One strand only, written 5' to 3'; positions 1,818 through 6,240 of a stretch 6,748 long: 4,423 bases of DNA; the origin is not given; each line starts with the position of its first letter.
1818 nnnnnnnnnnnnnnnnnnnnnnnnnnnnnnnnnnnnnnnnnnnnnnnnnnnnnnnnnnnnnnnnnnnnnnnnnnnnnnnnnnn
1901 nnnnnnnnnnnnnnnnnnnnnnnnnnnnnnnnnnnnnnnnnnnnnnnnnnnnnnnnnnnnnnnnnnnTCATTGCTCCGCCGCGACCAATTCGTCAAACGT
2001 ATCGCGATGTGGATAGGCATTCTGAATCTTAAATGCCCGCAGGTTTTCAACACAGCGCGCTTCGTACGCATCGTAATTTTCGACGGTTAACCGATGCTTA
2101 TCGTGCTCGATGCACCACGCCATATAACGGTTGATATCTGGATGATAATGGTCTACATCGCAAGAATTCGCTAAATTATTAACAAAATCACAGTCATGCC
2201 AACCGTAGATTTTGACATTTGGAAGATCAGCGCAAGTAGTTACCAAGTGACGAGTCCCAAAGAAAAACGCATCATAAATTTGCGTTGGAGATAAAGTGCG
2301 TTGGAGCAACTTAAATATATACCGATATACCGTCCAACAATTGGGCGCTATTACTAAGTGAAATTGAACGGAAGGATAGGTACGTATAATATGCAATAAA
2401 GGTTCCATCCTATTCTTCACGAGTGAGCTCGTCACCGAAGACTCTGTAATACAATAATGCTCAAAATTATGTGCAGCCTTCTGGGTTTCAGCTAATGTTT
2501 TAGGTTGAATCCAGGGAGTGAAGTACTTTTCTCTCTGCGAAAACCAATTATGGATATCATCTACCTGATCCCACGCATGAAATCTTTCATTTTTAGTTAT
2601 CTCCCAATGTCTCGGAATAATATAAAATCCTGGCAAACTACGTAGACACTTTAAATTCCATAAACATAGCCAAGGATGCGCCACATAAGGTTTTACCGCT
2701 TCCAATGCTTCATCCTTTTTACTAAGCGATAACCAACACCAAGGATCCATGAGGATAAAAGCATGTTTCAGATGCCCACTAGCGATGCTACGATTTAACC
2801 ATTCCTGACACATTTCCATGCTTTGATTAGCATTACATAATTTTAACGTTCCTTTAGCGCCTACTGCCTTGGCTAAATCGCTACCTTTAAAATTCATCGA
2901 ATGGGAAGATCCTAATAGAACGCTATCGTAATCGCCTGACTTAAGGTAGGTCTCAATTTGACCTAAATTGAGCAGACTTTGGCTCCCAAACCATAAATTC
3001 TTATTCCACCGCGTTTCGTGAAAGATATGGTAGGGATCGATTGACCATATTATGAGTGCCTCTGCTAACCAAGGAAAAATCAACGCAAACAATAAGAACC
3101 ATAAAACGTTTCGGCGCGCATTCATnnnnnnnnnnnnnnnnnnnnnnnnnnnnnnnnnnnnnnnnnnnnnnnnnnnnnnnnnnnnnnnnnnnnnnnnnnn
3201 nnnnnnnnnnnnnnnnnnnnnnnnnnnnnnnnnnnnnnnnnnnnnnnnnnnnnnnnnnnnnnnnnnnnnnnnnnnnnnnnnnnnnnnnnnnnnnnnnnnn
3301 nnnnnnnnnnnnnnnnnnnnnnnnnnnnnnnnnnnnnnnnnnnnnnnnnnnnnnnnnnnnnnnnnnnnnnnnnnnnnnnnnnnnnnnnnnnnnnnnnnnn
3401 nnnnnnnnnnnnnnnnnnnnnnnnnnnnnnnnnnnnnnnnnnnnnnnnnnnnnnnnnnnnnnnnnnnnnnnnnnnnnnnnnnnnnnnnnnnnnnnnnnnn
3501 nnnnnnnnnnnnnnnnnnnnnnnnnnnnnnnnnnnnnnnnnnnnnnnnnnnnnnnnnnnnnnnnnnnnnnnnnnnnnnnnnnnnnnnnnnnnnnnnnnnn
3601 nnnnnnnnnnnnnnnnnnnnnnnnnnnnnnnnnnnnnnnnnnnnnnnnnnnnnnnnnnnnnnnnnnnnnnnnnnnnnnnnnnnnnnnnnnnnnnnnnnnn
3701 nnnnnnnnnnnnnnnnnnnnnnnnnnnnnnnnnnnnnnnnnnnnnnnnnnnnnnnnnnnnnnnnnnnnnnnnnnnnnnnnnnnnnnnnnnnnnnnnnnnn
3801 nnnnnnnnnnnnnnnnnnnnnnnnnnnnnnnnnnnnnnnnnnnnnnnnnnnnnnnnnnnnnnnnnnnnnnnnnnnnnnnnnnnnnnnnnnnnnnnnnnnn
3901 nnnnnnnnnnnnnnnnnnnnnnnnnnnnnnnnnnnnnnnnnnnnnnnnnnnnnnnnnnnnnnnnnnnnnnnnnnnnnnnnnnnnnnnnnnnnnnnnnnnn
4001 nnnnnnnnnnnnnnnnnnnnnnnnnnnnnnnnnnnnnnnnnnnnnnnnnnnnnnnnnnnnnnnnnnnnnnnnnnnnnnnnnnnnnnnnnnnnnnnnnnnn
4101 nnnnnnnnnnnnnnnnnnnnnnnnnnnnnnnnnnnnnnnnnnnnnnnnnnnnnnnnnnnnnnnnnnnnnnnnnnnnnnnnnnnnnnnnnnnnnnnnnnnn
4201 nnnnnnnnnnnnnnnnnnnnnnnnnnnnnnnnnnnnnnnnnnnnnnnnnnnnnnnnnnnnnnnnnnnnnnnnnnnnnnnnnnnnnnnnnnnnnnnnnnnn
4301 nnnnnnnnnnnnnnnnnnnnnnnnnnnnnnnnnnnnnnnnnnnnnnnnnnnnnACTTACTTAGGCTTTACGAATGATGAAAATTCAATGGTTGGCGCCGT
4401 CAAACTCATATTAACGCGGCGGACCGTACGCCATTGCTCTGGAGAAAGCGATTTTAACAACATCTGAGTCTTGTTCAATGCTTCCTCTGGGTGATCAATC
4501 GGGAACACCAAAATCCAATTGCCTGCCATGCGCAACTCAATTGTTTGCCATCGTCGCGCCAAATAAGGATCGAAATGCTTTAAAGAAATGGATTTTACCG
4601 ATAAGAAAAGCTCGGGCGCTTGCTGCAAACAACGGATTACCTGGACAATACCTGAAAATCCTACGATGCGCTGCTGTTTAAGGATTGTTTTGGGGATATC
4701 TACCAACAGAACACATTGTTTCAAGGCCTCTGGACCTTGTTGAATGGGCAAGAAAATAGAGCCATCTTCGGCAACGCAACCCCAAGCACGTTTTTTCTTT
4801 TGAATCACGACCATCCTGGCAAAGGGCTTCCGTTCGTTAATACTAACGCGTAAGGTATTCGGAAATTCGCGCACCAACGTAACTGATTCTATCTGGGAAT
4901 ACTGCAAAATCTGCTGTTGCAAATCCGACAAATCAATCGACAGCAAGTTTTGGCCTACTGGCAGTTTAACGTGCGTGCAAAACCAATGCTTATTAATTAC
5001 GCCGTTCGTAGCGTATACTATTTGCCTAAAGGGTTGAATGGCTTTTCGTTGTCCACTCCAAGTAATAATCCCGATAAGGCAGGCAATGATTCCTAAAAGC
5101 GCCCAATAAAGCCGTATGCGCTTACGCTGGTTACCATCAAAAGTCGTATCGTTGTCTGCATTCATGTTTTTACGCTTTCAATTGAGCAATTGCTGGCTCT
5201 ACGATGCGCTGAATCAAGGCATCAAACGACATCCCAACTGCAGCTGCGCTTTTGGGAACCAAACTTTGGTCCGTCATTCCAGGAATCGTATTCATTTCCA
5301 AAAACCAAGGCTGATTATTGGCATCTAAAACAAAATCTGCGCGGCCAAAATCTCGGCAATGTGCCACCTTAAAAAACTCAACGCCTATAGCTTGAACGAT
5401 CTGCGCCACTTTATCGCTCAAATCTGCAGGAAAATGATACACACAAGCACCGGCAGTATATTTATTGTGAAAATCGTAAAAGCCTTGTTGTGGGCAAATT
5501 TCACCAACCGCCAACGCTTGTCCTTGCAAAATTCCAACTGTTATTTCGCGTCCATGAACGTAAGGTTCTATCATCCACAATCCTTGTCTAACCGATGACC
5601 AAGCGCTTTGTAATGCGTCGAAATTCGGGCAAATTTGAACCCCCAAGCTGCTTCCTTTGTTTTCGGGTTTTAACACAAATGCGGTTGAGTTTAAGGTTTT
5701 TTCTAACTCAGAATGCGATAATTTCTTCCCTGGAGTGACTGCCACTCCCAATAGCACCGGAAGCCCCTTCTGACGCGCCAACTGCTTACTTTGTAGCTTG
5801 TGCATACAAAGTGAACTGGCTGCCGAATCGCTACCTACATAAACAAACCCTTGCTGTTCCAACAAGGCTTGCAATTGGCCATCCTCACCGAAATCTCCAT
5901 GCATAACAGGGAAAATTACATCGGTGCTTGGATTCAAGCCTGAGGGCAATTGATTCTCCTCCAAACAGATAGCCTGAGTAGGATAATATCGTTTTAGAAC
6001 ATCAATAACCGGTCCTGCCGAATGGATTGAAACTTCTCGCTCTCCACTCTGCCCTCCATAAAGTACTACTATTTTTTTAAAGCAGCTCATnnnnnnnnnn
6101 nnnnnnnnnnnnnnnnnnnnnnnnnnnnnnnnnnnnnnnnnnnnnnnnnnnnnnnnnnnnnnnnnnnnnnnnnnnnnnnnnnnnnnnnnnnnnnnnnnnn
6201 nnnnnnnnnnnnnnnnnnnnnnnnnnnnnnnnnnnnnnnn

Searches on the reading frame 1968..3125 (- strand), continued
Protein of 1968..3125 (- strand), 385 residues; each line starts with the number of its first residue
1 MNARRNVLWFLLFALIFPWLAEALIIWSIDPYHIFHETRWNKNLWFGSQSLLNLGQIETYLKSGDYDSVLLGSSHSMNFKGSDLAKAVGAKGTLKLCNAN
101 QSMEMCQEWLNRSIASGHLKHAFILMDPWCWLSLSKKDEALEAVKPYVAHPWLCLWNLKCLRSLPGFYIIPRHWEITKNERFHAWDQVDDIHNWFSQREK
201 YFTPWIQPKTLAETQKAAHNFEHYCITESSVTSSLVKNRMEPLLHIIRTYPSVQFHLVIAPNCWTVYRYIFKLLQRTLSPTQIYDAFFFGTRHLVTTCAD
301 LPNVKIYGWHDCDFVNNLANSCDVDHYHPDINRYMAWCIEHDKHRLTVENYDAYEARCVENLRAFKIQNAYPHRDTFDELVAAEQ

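Call 47: search_protein_families(library=pfam, proteins=[L022:2338-3852:+, L019:2439-3968:+, L013:1608-3059:+, L017:2399-3922:+, L009:2530-3993:+, L016:738-2249:+, L002:27-1478:+], max_evalue=0.001)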
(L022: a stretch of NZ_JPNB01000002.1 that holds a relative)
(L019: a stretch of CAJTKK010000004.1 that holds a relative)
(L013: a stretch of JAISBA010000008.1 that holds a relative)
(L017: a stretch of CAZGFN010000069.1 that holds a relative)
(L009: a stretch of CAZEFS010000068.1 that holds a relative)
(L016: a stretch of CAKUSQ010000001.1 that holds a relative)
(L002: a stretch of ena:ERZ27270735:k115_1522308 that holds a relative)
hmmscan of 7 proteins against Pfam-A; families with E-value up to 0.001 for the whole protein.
L022:2338-3852:+ (504 aa): 2 families
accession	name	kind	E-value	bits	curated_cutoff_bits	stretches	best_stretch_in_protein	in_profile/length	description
PF03062.24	MBOAT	-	1.1e-24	87.9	27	1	136-359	69-304/337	MBOAT, membrane-bound O-acyltransferase family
PF13813.11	MBOAT_2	-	5.4e-08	33.5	25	1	264-327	3-68/85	Membrane bound O-acyl transferase family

L019:2439-3968:+ (509 aa): 2 families
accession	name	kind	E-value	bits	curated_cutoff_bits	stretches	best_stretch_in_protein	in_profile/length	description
PF03062.24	MBOAT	-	5.4e-28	98.7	27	1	143-348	74-297/337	MBOAT, membrane-bound O-acyltransferase family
PF13813.11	MBOAT_2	-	6.3e-08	33.2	25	1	265-328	2-67/85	Membrane bound O-acyl transferase family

L013:1608-3059:+ (483 aa): 2 families
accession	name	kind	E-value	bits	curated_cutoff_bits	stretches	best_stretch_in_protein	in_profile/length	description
PF03062.24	MBOAT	-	1.8e-39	136.4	27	1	141-373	73-329/337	MBOAT, membrane-bound O-acyltransferase family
PF13813.11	MBOAT_2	-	8.2e-08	32.9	25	1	262-325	2-67/85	Membrane bound O-acyl transferase family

L017:2399-3922:+ (507 aa): 2 families
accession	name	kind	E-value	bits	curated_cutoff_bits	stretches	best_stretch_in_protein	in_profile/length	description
PF03062.24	MBOAT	-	3.7e-31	109.1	27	1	142-363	75-311/337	MBOAT, membrane-bound O-acyltransferase family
PF13813.11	MBOAT_2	-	5.6e-05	23.8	25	1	266-332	2-70/85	Membrane bound O-acyl transferase family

L009:2530-3993:+ (487 aa): 2 families
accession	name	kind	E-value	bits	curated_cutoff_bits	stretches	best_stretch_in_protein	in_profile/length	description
PF03062.24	MBOAT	-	3.2e-38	132.3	27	1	146-348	79-301/337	MBOAT, membrane-bound O-acyltransferase family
PF13813.11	MBOAT_2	-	3.3e-07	30.9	25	1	261-328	2-71/85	Membrane bound O-acyl transferase family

L016:738-2249:+ (503 aa): 2 families
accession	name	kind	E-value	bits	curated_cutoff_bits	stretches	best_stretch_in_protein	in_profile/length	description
PF03062.24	MBOAT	-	1.3e-35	123.8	27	1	143-386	58-320/337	MBOAT, membrane-bound O-acyltransferase family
PF13813.11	MBOAT_2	-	1.7e-06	28.7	25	1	279-346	2-71/85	Membrane bound O-acyl transferase family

L002:27-1478:+ (483 aa): 2 families
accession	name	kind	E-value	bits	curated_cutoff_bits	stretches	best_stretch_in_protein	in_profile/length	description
PF03062.24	MBOAT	-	2.1e-36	126.3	27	1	9-367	19-326/337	MBOAT, membrane-bound O-acyltransferase family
PF13813.11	MBOAT_2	-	1.2e-08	35.5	25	1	259-323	2-68/85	Membrane bound O-acyl transferase family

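Call 52: find_encoding_contigs(protein=P0012, flank=6000)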
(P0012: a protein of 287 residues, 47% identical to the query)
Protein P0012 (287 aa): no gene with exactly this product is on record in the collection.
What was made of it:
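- Tried and rejected: Look-up of P0012 DNA failed (call 52), so its A-run frameshift rests on the protein sequence alone.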

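Call 55: search_protein_representatives(alignment_id=A2)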
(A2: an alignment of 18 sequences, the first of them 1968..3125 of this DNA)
Query: 18 sequences, 381 profile positions. Proteins with E-value up to 0.001 (for the whole library): 2966; up to 1e-10: 1972; up to 1e-30: 722. The best 150 are listed.
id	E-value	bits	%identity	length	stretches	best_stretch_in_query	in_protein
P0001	7.2e-170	582.0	-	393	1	1-379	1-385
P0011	9.6e-145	499.3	-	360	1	14-381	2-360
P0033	2.4e-117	409.1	-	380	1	4-379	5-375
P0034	4.9e-112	391.6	-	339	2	221-380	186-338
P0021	7.1e-104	364.8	-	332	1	51-380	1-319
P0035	1.4e-83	298.0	-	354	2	189-380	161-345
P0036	8.5e-81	288.8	-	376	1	4-377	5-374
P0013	3.6e-75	270.3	-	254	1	1-231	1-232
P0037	1.9e-71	258.1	-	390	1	2-379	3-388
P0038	2.0e-71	257.9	-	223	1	158-380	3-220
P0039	2.2e-61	224.9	-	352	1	24-362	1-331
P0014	2.2e-60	221.6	-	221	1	24-241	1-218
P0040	5.7e-59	217.0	-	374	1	4-362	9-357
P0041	6.3e-57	210.2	-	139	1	1-131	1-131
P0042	8.9e-57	209.7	-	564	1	3-364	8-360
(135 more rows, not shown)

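Call 57: search_solved_structures(query=A3, max_evalue=10, show_alignments=2)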
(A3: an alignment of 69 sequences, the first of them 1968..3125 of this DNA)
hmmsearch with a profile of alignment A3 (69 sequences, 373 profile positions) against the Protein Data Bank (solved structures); distinct sequences matched with E-value up to 10: 19.
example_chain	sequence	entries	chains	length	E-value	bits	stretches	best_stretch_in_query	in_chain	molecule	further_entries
2oe0_A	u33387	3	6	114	0.059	15.6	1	199-256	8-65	Thioredoxin-3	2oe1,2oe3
1i2h_A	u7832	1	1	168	0.11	14.6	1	140-236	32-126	PSD-ZIP45(HOMER-1C/VESL-1L)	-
9bh5_CE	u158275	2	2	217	0.36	13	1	203-257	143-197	Large ribosomal subunit protein eL6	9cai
8wwt_A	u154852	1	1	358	0.45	12.7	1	229-300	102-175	Glucanase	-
5xcy_A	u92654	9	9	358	0.45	12.7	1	229-300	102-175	Glucanase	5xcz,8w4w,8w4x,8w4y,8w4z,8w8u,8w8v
4au0_A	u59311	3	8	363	0.47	12.6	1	235-298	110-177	EXOGLUCANASE 2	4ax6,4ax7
5ykw_A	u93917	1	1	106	0.47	12.6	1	202-256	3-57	Thioredoxin-3, mitochondrial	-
1hgy_A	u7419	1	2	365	0.47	12.6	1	235-298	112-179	CELLOBIOHYDROLASE CEL6A (FORMERLY CALLED CBH II)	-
8ymv_A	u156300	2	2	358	0.85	11.8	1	229-301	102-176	Glucanase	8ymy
8wzw_A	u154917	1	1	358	0.85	11.8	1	229-301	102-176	Glucanase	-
8x04_A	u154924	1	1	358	0.85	11.8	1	229-301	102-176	Glucanase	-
8wx6_A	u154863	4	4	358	0.85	11.8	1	229-301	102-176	Glucanase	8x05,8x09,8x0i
8x00_A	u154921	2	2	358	0.85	11.8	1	229-301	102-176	Glucanase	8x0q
8ww5_A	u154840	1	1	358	0.85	11.8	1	229-301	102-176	Glucanase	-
8wxc_A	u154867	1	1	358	0.86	11.7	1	229-301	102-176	Glucanase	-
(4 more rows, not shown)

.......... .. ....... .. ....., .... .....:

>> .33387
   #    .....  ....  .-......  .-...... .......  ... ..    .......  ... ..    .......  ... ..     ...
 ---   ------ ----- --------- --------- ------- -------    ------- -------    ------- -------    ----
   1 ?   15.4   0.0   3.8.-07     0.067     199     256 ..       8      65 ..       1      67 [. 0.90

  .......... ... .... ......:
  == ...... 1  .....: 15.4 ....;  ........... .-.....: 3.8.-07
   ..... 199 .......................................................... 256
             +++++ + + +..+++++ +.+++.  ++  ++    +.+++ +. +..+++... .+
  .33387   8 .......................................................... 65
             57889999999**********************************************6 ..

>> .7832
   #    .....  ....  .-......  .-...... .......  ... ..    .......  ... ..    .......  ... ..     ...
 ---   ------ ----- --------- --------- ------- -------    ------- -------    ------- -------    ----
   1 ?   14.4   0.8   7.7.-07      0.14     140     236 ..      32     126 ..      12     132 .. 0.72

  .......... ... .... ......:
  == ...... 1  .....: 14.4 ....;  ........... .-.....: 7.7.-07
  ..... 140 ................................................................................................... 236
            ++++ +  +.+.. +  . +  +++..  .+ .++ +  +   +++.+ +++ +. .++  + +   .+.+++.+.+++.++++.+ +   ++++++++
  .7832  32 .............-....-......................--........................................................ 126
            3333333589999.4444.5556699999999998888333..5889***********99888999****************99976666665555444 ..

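Call 58: search_protein_families(library=pfam, alignment_id=A3, max_evalue=0.01)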
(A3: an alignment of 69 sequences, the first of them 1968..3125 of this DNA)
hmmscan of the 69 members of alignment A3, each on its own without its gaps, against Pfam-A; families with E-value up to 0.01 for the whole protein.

A. member 1, window:1968-3125:- (385 aa): 0 families

B. families by the number of members that match (of 69 scanned): 1 family
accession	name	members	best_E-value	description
PF16822.11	ALGX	1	0.0084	SGNH hydrolase-like domain, acetyltransferase AlgX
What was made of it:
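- Closest known: AlgI/AlgJ/AlgX and PatA/PatB. Same: One family member gives a marginal ALGX hit (E 0.008, call 58).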

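Call 68: predict_structure(alignment_id=A3)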
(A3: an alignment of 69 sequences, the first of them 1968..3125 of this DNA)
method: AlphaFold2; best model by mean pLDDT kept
length: 385 residues; sequences in the alignment: 69
mean_pLDDT: 91.7   pTM: 0.91
mean pLDDT of the five models: 91.7, 90.9, 90.8, 90.2, 90.2
residues with pLDDT >= 90: 297; 70-90: 64; 50-70: 19; < 50: 5
segments of 3 or more residues with pLDDT < 50: 176-180
pLDDT, mean of each block of 10 residues (from residue 1): 92 95 93 91 87 96 98 96 98 95 93 98 93 77 91 91 74 50 79 91 96 93 93 91 97 98 86 79 93 98 98 97 95 98 99 98 96 97 97
secondary structure, 60 per line:
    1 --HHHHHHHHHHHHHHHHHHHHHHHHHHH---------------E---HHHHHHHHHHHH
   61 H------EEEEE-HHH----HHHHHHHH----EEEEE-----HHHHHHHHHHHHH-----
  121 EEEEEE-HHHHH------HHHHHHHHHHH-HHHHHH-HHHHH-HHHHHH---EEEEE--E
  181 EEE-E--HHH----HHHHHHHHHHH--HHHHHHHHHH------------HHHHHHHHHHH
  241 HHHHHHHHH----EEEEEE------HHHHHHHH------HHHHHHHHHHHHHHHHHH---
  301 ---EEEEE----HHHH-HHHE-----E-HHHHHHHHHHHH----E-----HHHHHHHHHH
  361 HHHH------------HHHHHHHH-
elements in order: H3-29 H49-61 E68-72 H81-88 E93-97 H103-115 E121-126 H128-132 H139-149 H151-156 H158-162 H164-169 E173-177 E180-183 H195-205 H208-217 H230-249 E254-259 H266-273 H280-297 E304-308 H313-316 H329-340 H351-364 H377-384
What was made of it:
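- On DltD-like / SGNH-fold partner of an MBOAT acyltransferase: AF2 model with pLDDT 91.7 and pTM 0.91 (call 68).
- The AF2 model has pLDDT 91.7 (call 68).
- Tried and rejected: It was replaced by a 69-sequence model (call 68).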

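Call 70: fold_search(model_id=the predicted structure, library=pdb)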
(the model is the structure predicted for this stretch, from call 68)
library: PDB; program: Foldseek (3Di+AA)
matches with E <= 10: 897; with E <= 0.001: 2
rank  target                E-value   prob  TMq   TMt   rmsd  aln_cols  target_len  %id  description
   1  6o93                  2.8e-04  1.00  0.37  0.36  16.4       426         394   10  D-alanyl transferase DltD from Enterococcus faecalis (released 2019-03-27)
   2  3bma_B                6.3e-04  1.00  0.34  0.33  14.7       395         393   11  Crystal structure of D-alanyl-lipoteichoic acid synthetase from Streptococcus pneumoniae R6 (released 2007-12-25)
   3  3bma_D                2.3e-03  0.98  0.33  0.33  17.2       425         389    9  Crystal structure of D-alanyl-lipoteichoic acid synthetase from Streptococcus pneumoniae R6 (released 2007-12-25)
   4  3bma_C                4.2e-03  0.98  0.34  0.34  14.2       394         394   10  Crystal structure of D-alanyl-lipoteichoic acid synthetase from Streptococcus pneumoniae R6 (released 2007-12-25)
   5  3bma_F                4.2e-03  0.94  0.32  0.32  17.3       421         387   10  Crystal structure of D-alanyl-lipoteichoic acid synthetase from Streptococcus pneumoniae R6 (released 2007-12-25)
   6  3bma_A                5.4e-03  0.94  0.33  0.32  15.9       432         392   10  Crystal structure of D-alanyl-lipoteichoic acid synthetase from Streptococcus pneumoniae R6 (released 2007-12-25)
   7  3bma_E                5.7e-03  0.95  0.33  0.32  16.1       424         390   10  Crystal structure of D-alanyl-lipoteichoic acid synthetase from Streptococcus pneumoniae R6 (released 2007-12-25)
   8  7dxm_B                1.4e-02  0.92  0.35  0.35  16.9       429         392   11  Crystal structure of DltD (released 2021-07-21)
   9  6pfx_B                1.6e-02  0.90  0.33  0.34  15.8       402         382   10  D-alanyl transferase DltD from Enterococcus faecium (released 2019-07-03)
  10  6pfx_A                2.8e-02  0.80  0.33  0.33  15.3       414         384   11  D-alanyl transferase DltD from Enterococcus faecium (released 2019-07-03)
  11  7mtu_B                3.1e-02  0.20  0.16  0.17  18.7       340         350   12  Crystal Structure of the Catalytic Domain of the Inosine Monophosphate Dehydrogenase from Bacillus anthracis in the co (released 2021-06-09)
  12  2hsj_A                3.7e-02  1.00  0.35  0.59   6.6       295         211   10  The structure of a putative platelet activating factor from Streptococcus pneumonia. (released 2006-09-19)
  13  8kc5_A                4.0e-02  0.14  0.13  0.17  17.6       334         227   11  De novo design protein -T09 (released 2024-08-07)
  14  7mtx_D                5.2e-02  0.15  0.16  0.17  17.6       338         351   12  Crystal Structure of the Catalytic Domain of the Inosine Monophosphate Dehydrogenase from Bacillus anthracis in the co (released 2021-06-09)
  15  2hsj_D                5.5e-02  0.99  0.33  0.55   7.1       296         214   10  The structure of a putative platelet activating factor from Streptococcus pneumonia. (released 2006-09-19)
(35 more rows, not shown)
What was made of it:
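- On DltD-like / SGNH-fold partner of an MBOAT acyltransferase: Foldseek ranks 1-10 are all DltD (E from 2.8e-4 to 2.8e-2, probability 0.80-1.00), followed by GDSL/SGNH esterases with target TM 0.5-0.6 (call 70).
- Closest known: DltD. Same: DltD gives the best structural matches in the PDB (call 70).
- The top 10 Foldseek PDB hits are all DltD (best E 2.8e-4), followed by GDSL/SGNH esterases (call 70).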

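Call 73: find_encoding_contigs(protein=P0005, flank=6000)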
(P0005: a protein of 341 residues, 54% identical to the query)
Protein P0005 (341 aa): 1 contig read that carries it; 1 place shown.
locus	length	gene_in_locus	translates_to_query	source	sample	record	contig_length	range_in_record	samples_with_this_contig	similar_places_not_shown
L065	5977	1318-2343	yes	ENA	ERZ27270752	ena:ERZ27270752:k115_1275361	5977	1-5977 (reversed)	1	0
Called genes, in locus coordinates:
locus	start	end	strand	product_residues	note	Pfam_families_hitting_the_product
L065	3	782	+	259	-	?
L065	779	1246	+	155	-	-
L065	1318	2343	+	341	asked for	-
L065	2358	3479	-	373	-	PF13477:Glyco_trans_4_2, PF20706:GT4-conflict (faint), PF00534:Glycos_transf_1, PF13692:Glyco_trans_1_4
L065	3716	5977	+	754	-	?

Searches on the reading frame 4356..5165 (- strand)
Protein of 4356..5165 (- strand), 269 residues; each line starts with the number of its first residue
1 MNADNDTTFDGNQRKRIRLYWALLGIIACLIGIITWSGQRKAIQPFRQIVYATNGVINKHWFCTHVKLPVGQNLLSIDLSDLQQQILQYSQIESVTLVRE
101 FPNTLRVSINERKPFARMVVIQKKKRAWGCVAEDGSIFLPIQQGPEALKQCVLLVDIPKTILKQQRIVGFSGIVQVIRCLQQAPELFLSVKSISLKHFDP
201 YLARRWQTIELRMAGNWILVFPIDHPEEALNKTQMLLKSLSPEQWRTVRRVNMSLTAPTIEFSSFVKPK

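Call 6: search_protein_families(library=pfam, proteins=[window:4356-5165:-], max_evalue=0.1)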
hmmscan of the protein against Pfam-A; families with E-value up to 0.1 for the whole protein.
window:4356-5165:- (269 aa): 1 family
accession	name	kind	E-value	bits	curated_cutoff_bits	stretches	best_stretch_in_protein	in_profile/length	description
PF08478.15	POTRA_1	-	1.7e-09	38.3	23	1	67-112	24-69/69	POTRA domain, FtsQ-type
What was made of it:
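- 4356..5165 (-): ftsQ (POTRA_1), directly upstream of paralog C. It is preceded by ddl (5170..6090) and murB (6077..>6748). Pfam (call 6).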

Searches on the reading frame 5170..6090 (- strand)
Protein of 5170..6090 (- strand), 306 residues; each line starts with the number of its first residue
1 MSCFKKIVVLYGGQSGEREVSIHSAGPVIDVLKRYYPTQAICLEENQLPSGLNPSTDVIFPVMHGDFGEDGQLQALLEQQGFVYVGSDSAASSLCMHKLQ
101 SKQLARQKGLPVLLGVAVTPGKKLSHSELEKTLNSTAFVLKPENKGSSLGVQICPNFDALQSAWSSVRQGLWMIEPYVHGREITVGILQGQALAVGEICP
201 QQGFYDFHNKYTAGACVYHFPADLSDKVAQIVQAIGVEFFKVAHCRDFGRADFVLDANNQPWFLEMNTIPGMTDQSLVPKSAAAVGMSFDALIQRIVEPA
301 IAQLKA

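Call 6: search_protein_families(library=pfam, proteins=[window:5170-6090:-], max_evalue=0.1)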
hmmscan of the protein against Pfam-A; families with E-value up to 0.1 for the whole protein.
window:5170-6090:- (306 aa): 6 families
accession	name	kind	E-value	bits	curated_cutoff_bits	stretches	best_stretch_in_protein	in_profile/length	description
PF07478.18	Dala_Dala_lig_C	-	4e-43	147.7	24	1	105-298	2-204/204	D-ala D-ala ligase C-terminus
PF01820.27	Dala_Dala_lig_N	-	1.9e-19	70.8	34.6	2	53-87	87-121/121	D-ala D-ala ligase N-terminus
PF03133.20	TTL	-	0.00021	21.1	20.1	1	232-275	221-264/292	Tubulin-tyrosine ligase family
PF14397.11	ATPgrasp_ST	-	0.00089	19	31.4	0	251-274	237-260/278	Sugar-transfer associated ATP-grasp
PF13535.11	ATP-grasp_4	-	0.0046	17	27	1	136-171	3-38/160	ATP-grasp domain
PF14398.11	ATPgrasp_YheCD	-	0.043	13.5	26.8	1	245-276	203-233/255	YheC/D like ATP-grasp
